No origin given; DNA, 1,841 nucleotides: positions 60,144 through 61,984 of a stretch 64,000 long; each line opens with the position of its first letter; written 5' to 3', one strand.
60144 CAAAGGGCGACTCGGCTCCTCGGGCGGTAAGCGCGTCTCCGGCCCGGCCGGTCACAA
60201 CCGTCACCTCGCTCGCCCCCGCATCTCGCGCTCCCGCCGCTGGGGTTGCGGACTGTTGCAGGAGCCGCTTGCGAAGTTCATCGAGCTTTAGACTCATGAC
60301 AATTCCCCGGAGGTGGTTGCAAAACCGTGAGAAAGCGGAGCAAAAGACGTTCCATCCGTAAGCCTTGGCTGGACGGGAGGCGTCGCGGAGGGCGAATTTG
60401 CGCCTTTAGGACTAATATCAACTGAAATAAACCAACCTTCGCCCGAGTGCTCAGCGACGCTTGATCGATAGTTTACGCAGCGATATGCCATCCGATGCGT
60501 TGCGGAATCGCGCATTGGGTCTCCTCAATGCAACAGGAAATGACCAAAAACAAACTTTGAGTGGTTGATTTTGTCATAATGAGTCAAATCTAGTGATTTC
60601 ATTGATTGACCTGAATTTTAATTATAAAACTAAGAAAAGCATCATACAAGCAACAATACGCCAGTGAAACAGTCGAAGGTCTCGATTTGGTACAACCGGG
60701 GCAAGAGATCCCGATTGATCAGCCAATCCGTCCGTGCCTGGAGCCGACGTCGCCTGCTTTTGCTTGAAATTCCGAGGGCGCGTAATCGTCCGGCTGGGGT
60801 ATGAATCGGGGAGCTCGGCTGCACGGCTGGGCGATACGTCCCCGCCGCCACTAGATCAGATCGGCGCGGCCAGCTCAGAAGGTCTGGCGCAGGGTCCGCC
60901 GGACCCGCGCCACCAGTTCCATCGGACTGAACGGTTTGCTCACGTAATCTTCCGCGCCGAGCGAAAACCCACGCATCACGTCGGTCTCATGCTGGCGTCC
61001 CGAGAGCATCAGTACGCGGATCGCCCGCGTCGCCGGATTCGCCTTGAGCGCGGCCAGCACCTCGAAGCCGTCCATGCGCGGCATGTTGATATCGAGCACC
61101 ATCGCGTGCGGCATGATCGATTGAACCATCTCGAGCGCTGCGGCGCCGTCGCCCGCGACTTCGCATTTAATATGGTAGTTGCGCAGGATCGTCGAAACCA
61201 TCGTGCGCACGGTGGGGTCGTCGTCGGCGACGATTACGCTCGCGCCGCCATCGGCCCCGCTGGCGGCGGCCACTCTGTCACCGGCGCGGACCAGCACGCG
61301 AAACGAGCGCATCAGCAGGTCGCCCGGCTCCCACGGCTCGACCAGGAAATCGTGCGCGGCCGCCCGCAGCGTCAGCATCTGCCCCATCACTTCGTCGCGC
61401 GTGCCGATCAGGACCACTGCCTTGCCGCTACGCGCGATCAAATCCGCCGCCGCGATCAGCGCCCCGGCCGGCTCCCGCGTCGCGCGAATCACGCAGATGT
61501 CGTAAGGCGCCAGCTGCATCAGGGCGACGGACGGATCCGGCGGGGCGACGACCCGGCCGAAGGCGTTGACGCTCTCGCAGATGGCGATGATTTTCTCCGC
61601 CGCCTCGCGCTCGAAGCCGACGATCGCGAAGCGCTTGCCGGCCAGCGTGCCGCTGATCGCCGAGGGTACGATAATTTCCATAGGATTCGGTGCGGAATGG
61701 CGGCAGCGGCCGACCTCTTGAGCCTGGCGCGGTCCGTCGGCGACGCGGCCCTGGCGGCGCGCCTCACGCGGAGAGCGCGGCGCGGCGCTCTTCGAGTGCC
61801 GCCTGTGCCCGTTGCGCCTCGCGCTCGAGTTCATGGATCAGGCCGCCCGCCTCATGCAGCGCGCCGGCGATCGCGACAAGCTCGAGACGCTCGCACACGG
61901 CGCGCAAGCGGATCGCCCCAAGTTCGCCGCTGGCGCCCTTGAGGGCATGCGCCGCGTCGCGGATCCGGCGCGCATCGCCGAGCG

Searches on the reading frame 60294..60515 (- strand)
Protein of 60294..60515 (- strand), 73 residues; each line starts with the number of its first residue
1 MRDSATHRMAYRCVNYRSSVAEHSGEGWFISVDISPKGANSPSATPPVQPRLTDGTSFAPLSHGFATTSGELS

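Call 46: search_protein_families(library=pfam, proteins=[window:60294-60515:-], max_evalue=0.001)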
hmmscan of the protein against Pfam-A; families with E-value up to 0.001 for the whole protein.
window:60294-60515:- (73 aa): 0 families

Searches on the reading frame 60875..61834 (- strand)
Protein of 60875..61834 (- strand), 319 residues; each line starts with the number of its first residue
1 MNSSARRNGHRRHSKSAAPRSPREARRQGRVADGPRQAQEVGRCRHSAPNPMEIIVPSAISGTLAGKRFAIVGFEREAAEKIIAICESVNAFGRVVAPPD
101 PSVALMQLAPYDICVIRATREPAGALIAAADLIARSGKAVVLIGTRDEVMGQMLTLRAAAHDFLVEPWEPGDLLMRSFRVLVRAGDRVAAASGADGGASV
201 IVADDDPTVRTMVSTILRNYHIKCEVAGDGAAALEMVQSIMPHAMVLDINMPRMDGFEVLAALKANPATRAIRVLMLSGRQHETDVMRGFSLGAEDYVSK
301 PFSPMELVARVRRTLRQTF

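Call 46: search_protein_families(library=pfam, proteins=[window:60875-61834:-], max_evalue=0.001)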
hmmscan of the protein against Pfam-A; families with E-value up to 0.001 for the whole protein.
window:60875-61834:- (319 aa): 1 family
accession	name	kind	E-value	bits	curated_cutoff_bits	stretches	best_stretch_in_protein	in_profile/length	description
PF00072.30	Response_reg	-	1.4e-28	99.8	30.2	1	200-312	1-111/111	Response regulator receiver domain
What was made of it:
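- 60875..63965 (-): Same-strand signalling genes directly upstream of B: a response-regulator protein (60875-61834) and a hybrid histidine kinase (61764-63965, running towards the window end). Pfam Response_reg hit (call 46).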
